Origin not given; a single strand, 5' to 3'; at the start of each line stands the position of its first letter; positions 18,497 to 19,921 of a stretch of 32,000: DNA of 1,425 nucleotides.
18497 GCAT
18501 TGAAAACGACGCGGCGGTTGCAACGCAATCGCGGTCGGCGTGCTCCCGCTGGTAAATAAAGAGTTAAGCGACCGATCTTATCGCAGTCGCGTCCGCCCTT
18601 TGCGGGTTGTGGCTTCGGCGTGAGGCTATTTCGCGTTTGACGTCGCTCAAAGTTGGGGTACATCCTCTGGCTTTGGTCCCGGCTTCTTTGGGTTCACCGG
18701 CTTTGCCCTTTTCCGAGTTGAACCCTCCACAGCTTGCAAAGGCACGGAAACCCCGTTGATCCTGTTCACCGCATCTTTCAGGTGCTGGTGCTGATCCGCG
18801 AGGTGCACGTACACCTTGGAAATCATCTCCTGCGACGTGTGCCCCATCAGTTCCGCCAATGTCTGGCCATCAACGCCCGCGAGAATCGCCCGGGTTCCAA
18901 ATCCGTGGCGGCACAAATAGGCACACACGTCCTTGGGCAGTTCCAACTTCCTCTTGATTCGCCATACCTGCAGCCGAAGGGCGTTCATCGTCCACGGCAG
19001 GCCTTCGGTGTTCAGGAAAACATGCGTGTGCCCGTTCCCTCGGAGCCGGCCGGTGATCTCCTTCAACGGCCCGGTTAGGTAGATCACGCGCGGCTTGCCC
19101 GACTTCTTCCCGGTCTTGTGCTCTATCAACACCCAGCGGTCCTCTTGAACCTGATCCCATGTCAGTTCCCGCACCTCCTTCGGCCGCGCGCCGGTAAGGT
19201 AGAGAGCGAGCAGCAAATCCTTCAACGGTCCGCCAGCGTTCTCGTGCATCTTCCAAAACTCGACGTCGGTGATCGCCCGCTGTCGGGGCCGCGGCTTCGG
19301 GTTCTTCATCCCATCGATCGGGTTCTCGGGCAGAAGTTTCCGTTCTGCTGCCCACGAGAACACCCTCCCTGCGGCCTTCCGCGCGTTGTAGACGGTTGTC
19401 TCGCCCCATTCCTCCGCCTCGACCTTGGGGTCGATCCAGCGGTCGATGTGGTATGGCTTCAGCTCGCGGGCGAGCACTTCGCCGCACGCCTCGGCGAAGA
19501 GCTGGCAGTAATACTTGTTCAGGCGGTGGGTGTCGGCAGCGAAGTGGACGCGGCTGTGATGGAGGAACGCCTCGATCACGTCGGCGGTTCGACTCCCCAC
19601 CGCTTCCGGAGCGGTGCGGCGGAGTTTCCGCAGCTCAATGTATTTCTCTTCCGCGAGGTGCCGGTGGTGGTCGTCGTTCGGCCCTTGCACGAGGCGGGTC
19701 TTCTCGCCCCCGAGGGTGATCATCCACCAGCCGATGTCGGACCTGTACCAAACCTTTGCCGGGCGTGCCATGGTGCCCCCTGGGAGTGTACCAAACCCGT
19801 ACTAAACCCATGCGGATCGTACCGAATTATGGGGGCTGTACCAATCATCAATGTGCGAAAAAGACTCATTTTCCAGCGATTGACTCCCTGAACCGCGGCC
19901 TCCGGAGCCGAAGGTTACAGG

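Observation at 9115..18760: A ~9.4-kb segment bracketed by two diverged copies of the integrase-gene 3' end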

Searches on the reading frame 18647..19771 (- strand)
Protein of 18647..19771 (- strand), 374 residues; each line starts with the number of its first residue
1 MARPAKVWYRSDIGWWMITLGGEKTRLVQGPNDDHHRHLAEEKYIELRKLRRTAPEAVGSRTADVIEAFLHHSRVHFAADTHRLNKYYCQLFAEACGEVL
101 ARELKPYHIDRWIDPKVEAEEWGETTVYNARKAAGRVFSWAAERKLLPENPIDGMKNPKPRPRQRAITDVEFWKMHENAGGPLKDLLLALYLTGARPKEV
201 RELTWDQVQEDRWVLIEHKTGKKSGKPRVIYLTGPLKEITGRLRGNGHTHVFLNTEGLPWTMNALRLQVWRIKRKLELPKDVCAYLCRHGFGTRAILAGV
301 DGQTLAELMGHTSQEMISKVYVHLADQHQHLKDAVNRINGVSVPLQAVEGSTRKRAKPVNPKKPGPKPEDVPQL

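Call 9: search_protein_families(library=pfam, proteins=[window:18647-19771:-], max_evalue=0.01)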
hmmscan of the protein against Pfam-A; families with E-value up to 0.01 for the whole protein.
window:18647-19771:- (374 aa): 1 family
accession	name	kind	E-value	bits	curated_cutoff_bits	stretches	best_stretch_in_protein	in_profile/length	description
PF00589.27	Phage_integrase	-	3.7e-18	66.3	27.1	1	183-328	24-172/172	Phage integrase family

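Call 11: find_encoding_contigs(protein=window:18647-19771:-, flank=10000, max_places=10)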
Protein window:18647-19771:- (374 aa): 3 contigs read that carry it; 2 places shown.
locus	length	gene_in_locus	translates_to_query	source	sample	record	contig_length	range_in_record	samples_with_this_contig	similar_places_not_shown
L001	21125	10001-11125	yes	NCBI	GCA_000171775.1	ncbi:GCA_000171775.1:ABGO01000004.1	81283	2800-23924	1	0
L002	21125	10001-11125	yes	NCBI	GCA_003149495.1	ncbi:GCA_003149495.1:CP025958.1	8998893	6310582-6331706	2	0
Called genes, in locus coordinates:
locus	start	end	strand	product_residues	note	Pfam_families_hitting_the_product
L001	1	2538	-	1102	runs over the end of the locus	-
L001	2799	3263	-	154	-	PF13640:2OG-FeII_Oxy_3 (weak)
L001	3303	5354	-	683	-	PF00069:Pkinase, PF07714:PK_Tyr_Ser-Thr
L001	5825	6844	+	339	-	-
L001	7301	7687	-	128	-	-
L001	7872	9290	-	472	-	PF00078:RVT_1, PF08388:GIIM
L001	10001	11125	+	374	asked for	PF00589:Phage_integrase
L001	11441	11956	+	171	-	PF18925:DUF5675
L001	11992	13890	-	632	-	PF01618:MotA_ExbB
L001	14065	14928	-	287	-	-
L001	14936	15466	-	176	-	-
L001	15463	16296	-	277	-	-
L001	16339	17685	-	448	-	-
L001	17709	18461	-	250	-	-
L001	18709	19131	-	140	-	-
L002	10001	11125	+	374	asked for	PF00589:Phage_integrase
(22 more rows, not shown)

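Call 13: find_homologous_proteins(query=window:18647-19771:-, max_evalue=1e-10)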
Query window:18647-19771:- (374 aa): 339 proteins with E <= 1e-10 among 5543 candidates; the best 120 are listed.
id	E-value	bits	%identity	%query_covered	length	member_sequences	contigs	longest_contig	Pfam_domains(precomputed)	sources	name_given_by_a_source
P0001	1.1e-245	833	100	96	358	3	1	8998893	PF00589.28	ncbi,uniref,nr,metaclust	ncbi:hypothetical protein C1280_26055 [Gemmata obscuriglobus]|uniref:Tyr recombinase domain-containi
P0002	2.5e-236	802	92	96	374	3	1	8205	PF00589.28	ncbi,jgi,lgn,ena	jgi:integrase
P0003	1.2e-227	774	89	99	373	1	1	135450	PF00589.28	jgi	jgi:integrase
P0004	1.1e-210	718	83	96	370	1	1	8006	PF00589.28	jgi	jgi:integrase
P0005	2.2e-209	713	82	98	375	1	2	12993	PF00589.28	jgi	jgi:integrase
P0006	3.9e-197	673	77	100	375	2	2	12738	PF00589.28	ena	-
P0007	6.7e-191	653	74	95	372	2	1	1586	PF00589.28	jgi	jgi:integrase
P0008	3.5e-188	644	75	96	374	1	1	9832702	PF00589.28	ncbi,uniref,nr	ncbi:tyrosine-type recombinase/integrase [Frigoriglobus tundricola]|uniref:Tyr recombinase domain-co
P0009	1.0e-187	642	74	95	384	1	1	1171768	PF00589.28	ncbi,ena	-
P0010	6.7e-187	639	78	94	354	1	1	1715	PF00589.28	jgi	jgi:integrase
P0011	2.3e-184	631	73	98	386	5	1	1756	PF00589.28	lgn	-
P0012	2.1e-181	621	72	99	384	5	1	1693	PF00589.28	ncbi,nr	ncbi:MAG TPA: site-specific integrase [Urbifossiella sp.]|nr:site-specific integrase [Urbifossiella 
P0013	2.2e-180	618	71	98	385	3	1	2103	PF00589.28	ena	-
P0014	6.2e-177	607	73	95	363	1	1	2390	PF00589.28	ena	-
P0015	7.0e-173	593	69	100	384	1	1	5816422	PF00589.28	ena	-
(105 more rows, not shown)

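Call 14: find_encoding_contigs(protein=P0003, flank=10000, max_places=3)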
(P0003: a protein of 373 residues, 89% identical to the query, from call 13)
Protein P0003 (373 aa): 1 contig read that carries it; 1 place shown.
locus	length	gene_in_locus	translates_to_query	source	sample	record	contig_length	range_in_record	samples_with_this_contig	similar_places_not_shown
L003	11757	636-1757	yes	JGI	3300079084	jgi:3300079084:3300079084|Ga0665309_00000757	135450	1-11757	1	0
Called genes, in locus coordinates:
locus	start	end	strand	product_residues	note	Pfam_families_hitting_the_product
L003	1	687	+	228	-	?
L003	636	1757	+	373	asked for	PF00589:Phage_integrase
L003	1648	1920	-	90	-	PF12728:HTH_17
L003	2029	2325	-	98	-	-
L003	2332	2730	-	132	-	-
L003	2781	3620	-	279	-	-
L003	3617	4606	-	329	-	-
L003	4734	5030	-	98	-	-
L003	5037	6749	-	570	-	PF02534:T4SS-DNA_transf, PF10412:TrwB_AAD_bind, PF12696:TraG-D_C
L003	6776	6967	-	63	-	-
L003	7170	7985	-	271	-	PF02195:ParB_N (weak)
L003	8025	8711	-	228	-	PF08281:Sigma70_r4_2 (weak)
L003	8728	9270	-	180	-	-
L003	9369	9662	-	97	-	-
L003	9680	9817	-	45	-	-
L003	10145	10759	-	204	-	PF02803:Thiolase_C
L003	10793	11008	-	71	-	-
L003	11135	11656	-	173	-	-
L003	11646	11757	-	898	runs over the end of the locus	PF08751:TrwC, PF13245:AAA_19, PF13604:AAA_30, PF01443:Viral_helicase1 (weak), PF22232:TraI_hel_assoc_N, PF13538:UvrD_C_2 (weak)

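Call 15: find_encoding_contigs(protein=P0002, flank=10000, max_places=3)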
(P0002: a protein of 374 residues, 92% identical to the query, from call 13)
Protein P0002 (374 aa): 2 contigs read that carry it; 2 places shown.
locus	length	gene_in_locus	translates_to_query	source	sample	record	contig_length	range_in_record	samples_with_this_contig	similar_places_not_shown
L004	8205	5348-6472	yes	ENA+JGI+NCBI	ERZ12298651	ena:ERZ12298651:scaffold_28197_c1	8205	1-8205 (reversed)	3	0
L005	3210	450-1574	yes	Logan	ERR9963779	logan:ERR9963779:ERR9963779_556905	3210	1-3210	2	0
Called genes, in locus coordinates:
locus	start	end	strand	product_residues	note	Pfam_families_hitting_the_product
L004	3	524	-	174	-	?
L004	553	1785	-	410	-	PF01011:PQQ (faint), PF13360:PQQ_2, PF13570:Beta-prop_ACSF4 (weak)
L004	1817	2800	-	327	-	-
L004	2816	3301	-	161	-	-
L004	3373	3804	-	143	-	PF03692:CxxCxxCC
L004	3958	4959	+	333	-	PF00108:Thiolase_N, PF08545:ACP_syn_III, PF08541:ACP_syn_III_C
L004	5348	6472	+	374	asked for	PF00589:Phage_integrase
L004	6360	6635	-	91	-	PF12728:HTH_17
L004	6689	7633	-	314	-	-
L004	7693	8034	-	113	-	-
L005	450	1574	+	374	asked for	PF00589:Phage_integrase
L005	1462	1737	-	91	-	PF12728:HTH_17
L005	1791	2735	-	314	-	-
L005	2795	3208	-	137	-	?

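Call 16: find_encoding_contigs(protein=P0008, flank=10000, max_places=3)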
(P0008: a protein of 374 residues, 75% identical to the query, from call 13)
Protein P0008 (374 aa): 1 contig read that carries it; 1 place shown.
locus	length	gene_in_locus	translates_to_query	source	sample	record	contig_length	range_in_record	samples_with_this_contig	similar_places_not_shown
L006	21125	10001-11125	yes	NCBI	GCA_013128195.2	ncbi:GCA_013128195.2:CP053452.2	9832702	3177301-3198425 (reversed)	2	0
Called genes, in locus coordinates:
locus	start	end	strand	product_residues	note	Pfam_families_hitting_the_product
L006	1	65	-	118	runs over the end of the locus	-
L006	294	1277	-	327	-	PF03130:HEAT_PBS (faint), PF13513:HEAT_EZ (faint), PF02985:HEAT (faint), PF13646:HEAT_2 (weak)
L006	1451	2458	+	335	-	PF13641:Glyco_tranf_2_3, PF00535:Glycos_transf_2, PF10111:Glyco_tranf_2_2 (faint)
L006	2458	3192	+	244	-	-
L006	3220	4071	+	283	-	PF13489:Methyltransf_23, PF13847:Methyltransf_31, PF08241:Methyltransf_11, PF08242:Methyltransf_12, PF13649:Methyltransf_25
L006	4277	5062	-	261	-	PF10108:DNA_pol_B_exo2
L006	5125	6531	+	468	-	PF07690:MFS_1, PF12832:MFS_1_like (faint), PF00083:Sugar_tr, PF07690:MFS_1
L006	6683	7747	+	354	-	PF01075:Glyco_transf_9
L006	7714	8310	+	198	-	PF02545:Maf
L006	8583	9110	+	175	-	PF14690:Zn_ribbon_ISL3 (weak)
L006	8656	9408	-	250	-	-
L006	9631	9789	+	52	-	-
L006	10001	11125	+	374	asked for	PF00589:Phage_integrase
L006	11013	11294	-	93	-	PF12728:HTH_17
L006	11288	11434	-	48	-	-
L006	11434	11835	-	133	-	-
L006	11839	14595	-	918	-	PF08751:TrwC, PF13245:AAA_19, PF13604:AAA_30, PF01443:Viral_helicase1 (faint), PF22232:TraI_hel_assoc_N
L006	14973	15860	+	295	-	PF01656:CbiA, PF02374:ArsA_ATPase (weak), PF06564:CBP_BcsQ (faint), PF09140:MipZ (weak), PF10609:ParA (weak), PF13614:AAA_31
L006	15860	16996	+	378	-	PF02195:ParB_N, PF17762:HTH_ParB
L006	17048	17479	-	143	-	-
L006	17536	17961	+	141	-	-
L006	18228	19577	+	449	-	PF00069:Pkinase, PF07714:PK_Tyr_Ser-Thr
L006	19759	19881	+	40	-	-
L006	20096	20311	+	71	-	-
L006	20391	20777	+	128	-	-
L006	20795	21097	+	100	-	PF06803:DUF1232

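Call 19: search_protein_families(library=ncbifam, proteins=[window:18647-19771:-], max_evalue=0.01)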
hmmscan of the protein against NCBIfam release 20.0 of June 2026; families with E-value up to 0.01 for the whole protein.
window:18647-19771:- (374 aa): 7 families
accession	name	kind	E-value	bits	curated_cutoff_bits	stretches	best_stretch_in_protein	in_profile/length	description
TIGR02224.1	recomb_XerC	equivalog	1.4e-13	50.9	335.15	1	100-328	40-281/295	tyrosine recombinase XerC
NF040815.2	recomb_XerA_Arch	equivalog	4.3e-13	49.4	220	1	80-328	15-258/263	site-specific tyrosine recombinase/integron integrase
TIGR02225.1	recomb_XerD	equivalog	9.7e-11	41.5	329.6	1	100-335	37-283/290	site-specific tyrosine recombinase XerD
NF001399.0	PRK00283.1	subfamily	2.5e-08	33.5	279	1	99-334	46-291/300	tyrosine recombinase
NF002331.0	PRK01287.1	subfamily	1e-07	31.3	371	1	121-328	94-316/365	site-specific tyrosine recombinase XerC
TIGR02249.1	integrase_gron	subfamily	2.8e-05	23.6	265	1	268-329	245-305/315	integron integrase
NF003462.0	PRK05084.1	equivalog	0.0093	14.7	267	0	286-338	307-356/360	tyrosine recombinase XerS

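Call 26: find_related_loci(query=A1, collection=genome_contigs, flank=10000)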
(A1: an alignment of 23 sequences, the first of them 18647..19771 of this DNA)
Query A1 (374 aa) in genome_contigs; peptide patterns used: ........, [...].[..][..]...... (x = any residue, [..] = any of these).
111 stretches matched a pattern; 32 encode a relative of the query (tblastn E <= 1e-3); 32 distinct loci.
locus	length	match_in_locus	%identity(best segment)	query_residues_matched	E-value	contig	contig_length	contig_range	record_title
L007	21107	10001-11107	91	1-369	0e+0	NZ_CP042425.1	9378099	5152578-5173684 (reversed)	Limnoglobus roseus strain PX52 chromosome, complete genome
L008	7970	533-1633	76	1-367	0e+0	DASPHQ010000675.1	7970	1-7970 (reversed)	MAG TPA_asm: Urbifossiella sp. isolate SMAG_U11960 k141_1427370, whole genome shotgun sequence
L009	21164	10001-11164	59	1-360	1e-154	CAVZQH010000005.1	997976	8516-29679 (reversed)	MAG: uncultured Alphaproteobacteria bacterium isolate MFD09603.bin.2.237 genome assembly, contig: contig_34853, whole ge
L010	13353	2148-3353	57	1-373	2e-152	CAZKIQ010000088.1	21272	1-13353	MAG TPA_asm: uncultured Alcaligenaceae bacterium isolate SRP287051_co1_48 genome assembly, contig: NODE_3584_length_2127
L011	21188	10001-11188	58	1-367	1e-149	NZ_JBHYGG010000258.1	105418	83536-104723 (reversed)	MAG: Gemmata sp. isolate SAMS01UC_bin-009 SAMS01UC_bin-009_c5, whole genome shotgun sequence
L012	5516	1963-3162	58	1-369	1e-149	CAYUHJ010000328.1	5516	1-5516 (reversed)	MAG TPA_asm: uncultured Alcaligenaceae bacterium isolate binchicken_co311_143 genome assembly, contig: NODE_21046_length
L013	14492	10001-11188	57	1-367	3e-147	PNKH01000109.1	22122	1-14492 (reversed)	MAG: Isosphaera sp. isolate PR.3.33 PR_1000797_22122, whole genome shotgun sequence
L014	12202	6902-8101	59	1-369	3e-149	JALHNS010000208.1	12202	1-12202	MAG: Gemmata sp. isolate Bin_69_sub c_000000019424, whole genome shotgun sequence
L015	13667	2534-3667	58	1-368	8e-124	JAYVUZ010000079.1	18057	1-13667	MAG: Fimbriiglobus sp. isolate GL75_UP_concoct_210 GL75_UP_concoct_210_78, whole genome shotgun sequence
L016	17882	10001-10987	52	1-335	8e-114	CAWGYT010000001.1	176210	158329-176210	MAG: uncultured Planctomycetales bacterium isolate MFD09779.bin.1.123 genome assembly, contig: contig_10240, whole genom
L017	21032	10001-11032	48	1-351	9e-109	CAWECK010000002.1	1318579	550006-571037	MAG: uncultured Planctomycetia bacterium isolate MFD04540.bin.2.41 genome assembly, contig: contig_11569, whole genome s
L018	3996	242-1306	46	1-363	6e-101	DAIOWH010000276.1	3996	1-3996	MAG TPA_asm: Planctomycetia bacterium isolate CTOTU28215 NODE_887_length_3996_cov_102.393301, whole genome shotgun seque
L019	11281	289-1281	49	1-337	2e-98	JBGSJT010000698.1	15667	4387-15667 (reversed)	MAG: Pirellulaceae bacterium isolate JTS-AC163 k141_442017, whole genome shotgun sequence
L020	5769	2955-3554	64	174-373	6e-79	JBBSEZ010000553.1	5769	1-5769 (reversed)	MAG: Gemmatales bacterium isolate LS1_sbin.68 LS1_sbin.68_K_229426_L_5769_cov_13.9030, whole genome shotgun sequence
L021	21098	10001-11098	59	1-368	3e-140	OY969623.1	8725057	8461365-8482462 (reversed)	MAG: uncultured Gemmataceae bacterium isolate MFD06742.bin.c.1 genome assembly, chromosome: 1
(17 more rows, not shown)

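Call 46: search_protein_families(library=pfam, proteins=[L011:12021-13826:+, L011:14044-14877:+, L011:13521-14495:-, L011:15402-15932:-, L007:11328-12146:+, L007:11282-11626:-, L007:13301-13711:-, L007:14901-18155:-, L007:8256-9902:+], max_evalue=0.01)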
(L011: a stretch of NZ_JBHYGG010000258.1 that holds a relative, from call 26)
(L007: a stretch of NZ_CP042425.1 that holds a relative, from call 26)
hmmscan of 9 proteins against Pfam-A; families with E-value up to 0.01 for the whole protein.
L011:12021-13826:+ (601 aa): 1 family
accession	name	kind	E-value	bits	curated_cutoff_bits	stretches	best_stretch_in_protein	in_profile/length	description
PF01289.24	Thiol_cytolysin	-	3.4e-09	36.4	25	1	198-398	143-328/353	Thiol-activated cytolysin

L011:14044-14877:+ (277 aa): 0 families

L011:13521-14495:- (324 aa): 0 families

L011:15402-15932:- (176 aa): 0 families

L007:11328-12146:+ (272 aa): 1 family
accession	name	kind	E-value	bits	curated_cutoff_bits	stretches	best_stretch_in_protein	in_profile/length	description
PF13546.12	DDE_5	-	2e-10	41.1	27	1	55-266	16-224/272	DDE superfamily endonuclease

L007:11282-11626:- (114 aa): 0 families

L007:13301-13711:- (136 aa): 0 families

L007:14901-18155:- (1084 aa): 1 family
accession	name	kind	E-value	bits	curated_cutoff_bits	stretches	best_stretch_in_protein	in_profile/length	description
PF00078.32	RVT_1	-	5.6e-16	59.3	29.6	1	682-860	6-184/205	Reverse transcriptase (RNA-dependent DNA polymerase)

L007:8256-9902:+ (548 aa): 4 families
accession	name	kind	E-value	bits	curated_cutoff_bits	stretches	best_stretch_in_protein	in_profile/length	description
PF00589.27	Phage_integrase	-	1.4e-10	41.6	27.1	1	277-455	2-168/172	Phage integrase family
PF12728.13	HTH_17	-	0.0017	19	27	1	177-225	2-50/51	Helix-turn-helix domain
PF02899.23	Phage_int_SAM_1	-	0.0021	18.7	22.3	0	220-250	51-81/83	Phage integrase, N-terminal SAM-like domain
PF13495.12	Phage_int_SAM_4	-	0.0085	16.9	27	0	224-249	9-34/85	Phage integrase, N-terminal SAM-like domain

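Call 61: search_protein_families(library=pfam, proteins=[L011:15523-16458:+, L011:16593-19673:+, L010:3582-4349:+, L010:4431-5513:+, L010:6768-7802:+, L010:10172-11989:+, L010:12071-12811:+, L013:11599-12207:+, L013:12275-13435:-, L013:13453-13929:+], max_evalue=0.001)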
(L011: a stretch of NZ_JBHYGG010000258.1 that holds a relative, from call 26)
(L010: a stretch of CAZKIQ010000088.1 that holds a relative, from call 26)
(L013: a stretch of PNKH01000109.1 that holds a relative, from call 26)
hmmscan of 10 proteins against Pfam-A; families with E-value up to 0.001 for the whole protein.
L011:15523-16458:+ (311 aa): 0 families

L011:16593-19673:+ (1026 aa): 2 families
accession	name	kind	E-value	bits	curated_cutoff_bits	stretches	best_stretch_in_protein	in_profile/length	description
PF08707.16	PriCT_2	-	8e-16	58.6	22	1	346-408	2-67/77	Primase C terminal 2 (PriCT-2)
PF22548.2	AEP-TOTE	-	4.2e-15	56.4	27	1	148-288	59-196/230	TOTE conflict system, Archaeo-Eukaryotic Primase domain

L010:3582-4349:+ (255 aa): 1 family
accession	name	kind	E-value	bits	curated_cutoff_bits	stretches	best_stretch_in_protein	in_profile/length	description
PF00300.27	His_Phos_1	-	2e-30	106.4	21.7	1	67-246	1-182/194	Histidine phosphatase superfamily (branch 1)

L010:4431-5513:+ (360 aa): 0 families

L010:6768-7802:+ (344 aa): 1 family
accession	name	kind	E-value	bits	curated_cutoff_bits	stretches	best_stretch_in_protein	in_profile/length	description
PF13546.12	DDE_5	-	9.3e-33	114.4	27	1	38-213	89-264/272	DDE superfamily endonuclease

L010:10172-11989:+ (605 aa): 0 families

L010:12071-12811:+ (246 aa): 0 families

L013:11599-12207:+ (202 aa): 1 family
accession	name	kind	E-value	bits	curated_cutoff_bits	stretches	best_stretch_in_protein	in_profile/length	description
PF00300.27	His_Phos_1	-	2.7e-30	105.9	21.7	1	14-193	1-182/194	Histidine phosphatase superfamily (branch 1)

L013:12275-13435:- (386 aa): 6 families
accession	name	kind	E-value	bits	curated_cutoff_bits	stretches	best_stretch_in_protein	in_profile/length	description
PF13358.12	DDE_3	-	3.6e-26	92.2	28.6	1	211-359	3-145/146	DDE superfamily endonuclease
PF13384.12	HTH_23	-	5e-16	58.4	24.6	1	58-104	2-48/50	Homeodomain-like domain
PF13551.12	HTH_29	-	4.2e-10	40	28.1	1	63-115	1-54/64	Winged helix-turn helix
PF13518.12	HTH_28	-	6.6e-09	36.1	25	1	63-113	2-52/52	Helix-turn-helix domain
PF13565.12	HTH_32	-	4.1e-08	34.1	33.7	1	89-169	1-73/73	Homeodomain-like domain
PF13592.12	HTH_33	-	2.1e-05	24.5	25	1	141-188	3-50/60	Winged helix-turn helix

L013:13453-13929:+ (158 aa): 0 families
